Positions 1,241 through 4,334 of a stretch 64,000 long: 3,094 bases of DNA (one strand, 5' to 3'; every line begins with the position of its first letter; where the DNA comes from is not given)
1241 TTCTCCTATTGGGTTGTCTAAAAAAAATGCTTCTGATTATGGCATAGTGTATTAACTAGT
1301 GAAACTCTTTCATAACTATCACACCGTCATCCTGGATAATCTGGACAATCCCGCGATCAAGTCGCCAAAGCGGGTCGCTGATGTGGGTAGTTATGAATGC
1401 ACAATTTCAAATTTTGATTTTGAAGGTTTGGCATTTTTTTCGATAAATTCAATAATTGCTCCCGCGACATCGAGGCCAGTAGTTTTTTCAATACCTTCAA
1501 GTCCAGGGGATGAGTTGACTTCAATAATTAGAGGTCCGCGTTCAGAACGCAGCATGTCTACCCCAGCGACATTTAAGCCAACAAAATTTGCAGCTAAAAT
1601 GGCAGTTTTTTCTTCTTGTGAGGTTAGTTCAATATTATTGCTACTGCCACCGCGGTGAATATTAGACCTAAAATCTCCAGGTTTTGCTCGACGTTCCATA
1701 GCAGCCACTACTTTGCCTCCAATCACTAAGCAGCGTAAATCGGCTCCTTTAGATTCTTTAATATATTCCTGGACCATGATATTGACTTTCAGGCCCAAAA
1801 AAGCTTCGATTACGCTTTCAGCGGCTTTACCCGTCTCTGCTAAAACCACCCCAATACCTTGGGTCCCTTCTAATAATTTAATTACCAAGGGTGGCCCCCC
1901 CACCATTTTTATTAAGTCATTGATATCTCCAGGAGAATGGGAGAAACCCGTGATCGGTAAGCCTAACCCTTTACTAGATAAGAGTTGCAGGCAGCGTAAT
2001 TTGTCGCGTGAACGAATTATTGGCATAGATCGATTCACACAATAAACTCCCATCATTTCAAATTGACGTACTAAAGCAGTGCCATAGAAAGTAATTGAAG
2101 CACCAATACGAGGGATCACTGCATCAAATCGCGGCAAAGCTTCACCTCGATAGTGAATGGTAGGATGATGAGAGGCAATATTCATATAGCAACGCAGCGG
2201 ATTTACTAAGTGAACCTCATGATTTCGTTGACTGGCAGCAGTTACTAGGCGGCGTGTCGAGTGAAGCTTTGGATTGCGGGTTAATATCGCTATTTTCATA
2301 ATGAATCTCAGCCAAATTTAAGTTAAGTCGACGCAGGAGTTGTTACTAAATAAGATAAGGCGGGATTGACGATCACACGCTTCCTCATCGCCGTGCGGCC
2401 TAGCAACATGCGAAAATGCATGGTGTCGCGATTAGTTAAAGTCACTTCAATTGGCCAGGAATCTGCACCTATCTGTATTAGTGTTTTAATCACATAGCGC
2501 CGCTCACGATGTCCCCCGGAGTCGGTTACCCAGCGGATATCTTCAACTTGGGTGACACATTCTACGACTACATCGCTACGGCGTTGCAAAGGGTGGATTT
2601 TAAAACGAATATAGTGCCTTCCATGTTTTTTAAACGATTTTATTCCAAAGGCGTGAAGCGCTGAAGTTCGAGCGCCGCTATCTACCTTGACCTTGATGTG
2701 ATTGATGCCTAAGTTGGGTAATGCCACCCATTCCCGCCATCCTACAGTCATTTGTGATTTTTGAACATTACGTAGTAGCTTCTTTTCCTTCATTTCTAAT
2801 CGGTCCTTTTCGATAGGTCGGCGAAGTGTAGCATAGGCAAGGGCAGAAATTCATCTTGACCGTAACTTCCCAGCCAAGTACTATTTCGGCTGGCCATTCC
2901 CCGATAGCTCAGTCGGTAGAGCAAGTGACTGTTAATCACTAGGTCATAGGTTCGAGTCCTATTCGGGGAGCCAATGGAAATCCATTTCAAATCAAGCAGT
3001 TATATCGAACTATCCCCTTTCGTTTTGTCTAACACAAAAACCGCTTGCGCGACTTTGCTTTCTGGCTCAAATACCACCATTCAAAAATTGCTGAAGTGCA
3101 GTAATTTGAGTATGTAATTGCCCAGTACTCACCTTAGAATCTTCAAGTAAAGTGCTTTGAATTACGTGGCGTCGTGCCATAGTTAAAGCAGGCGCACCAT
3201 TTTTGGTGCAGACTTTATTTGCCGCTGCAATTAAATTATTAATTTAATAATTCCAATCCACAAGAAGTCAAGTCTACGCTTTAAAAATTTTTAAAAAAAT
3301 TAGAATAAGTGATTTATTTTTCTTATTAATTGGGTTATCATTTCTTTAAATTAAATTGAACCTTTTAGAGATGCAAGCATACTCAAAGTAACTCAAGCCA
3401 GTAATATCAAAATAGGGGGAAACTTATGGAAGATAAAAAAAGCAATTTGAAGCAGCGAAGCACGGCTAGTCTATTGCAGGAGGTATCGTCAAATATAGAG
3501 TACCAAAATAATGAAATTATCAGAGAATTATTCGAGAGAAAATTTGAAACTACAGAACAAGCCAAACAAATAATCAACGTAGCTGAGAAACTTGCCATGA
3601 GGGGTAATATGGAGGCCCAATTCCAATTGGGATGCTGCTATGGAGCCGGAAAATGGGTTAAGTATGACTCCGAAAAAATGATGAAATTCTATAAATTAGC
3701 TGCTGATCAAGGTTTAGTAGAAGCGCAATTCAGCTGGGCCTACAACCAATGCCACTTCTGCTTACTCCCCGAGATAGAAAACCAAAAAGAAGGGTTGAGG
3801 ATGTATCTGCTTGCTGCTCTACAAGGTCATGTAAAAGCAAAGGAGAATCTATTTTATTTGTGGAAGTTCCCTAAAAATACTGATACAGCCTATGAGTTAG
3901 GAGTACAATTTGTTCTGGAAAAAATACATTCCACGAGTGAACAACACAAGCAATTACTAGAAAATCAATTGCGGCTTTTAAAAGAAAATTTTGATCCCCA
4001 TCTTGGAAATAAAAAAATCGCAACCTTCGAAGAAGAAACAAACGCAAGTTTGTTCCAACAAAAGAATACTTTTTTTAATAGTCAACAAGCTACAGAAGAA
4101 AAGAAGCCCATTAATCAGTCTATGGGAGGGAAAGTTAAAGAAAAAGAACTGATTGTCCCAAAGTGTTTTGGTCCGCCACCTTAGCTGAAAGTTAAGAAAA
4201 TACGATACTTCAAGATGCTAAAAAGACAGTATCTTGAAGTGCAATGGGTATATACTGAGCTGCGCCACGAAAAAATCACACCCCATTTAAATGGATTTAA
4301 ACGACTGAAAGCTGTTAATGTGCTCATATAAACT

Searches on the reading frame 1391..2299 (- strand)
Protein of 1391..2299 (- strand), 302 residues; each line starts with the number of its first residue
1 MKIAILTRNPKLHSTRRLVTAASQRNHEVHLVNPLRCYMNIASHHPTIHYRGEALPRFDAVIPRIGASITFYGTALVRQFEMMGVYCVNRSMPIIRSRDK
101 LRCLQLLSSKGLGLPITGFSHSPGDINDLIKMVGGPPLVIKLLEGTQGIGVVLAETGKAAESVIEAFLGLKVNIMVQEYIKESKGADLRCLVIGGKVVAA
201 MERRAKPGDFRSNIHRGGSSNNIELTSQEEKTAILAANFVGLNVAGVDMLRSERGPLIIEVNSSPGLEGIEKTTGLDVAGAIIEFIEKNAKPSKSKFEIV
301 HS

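Call 28: search_protein_families(library=pfam, proteins=[window:1391-2299:-], max_evalue=0.0001)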
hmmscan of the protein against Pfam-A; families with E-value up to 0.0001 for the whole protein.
window:1391-2299:- (302 aa): 5 families
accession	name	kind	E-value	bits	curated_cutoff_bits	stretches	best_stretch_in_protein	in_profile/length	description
PF08443.16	RimK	-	6.4e-65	218.7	21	1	98-286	2-188/188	RimK-like ATP-grasp domain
PF18030.7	Rimk_N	-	1.6e-43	147.3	26.4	1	1-93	1-93/94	RimK PreATP-grasp domain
PF02955.21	GSH-S_ATP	-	7.4e-18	65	23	1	117-272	15-172/175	Prokaryotic glutathione synthetase, ATP-grasp domain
PF02655.19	ATP-grasp_3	-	9e-08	32.8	23.2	1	99-263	3-155/160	ATP-grasp domain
PF14397.11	ATPgrasp_ST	-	1.4e-07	31.4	31.4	0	235-271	225-264/278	Sugar-transfer associated ATP-grasp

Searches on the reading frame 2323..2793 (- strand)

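Call 28: search_protein_families(library=pfam, proteins=[window:2323-2793:-], max_evalue=0.0001)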
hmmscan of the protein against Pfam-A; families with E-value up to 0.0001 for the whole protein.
window:2323-2793:- (156 aa): 1 family
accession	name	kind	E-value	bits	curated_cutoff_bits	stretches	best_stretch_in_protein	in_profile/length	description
PF05618.17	Zn_protease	-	6.7e-37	126.9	27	1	17-150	2-135/138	Putative ATP-dependent zinc protease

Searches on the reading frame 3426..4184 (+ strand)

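Call 28: search_protein_families(library=pfam, proteins=[window:3426-4184:+], max_evalue=0.0001)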
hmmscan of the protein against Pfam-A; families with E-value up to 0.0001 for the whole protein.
window:3426-4184:+ (252 aa): 1 family
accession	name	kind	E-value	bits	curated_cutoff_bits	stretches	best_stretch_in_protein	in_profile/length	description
PF08238.18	Sel1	-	8.2e-08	33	30.7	1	63-96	2-35/36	Sel1 repeat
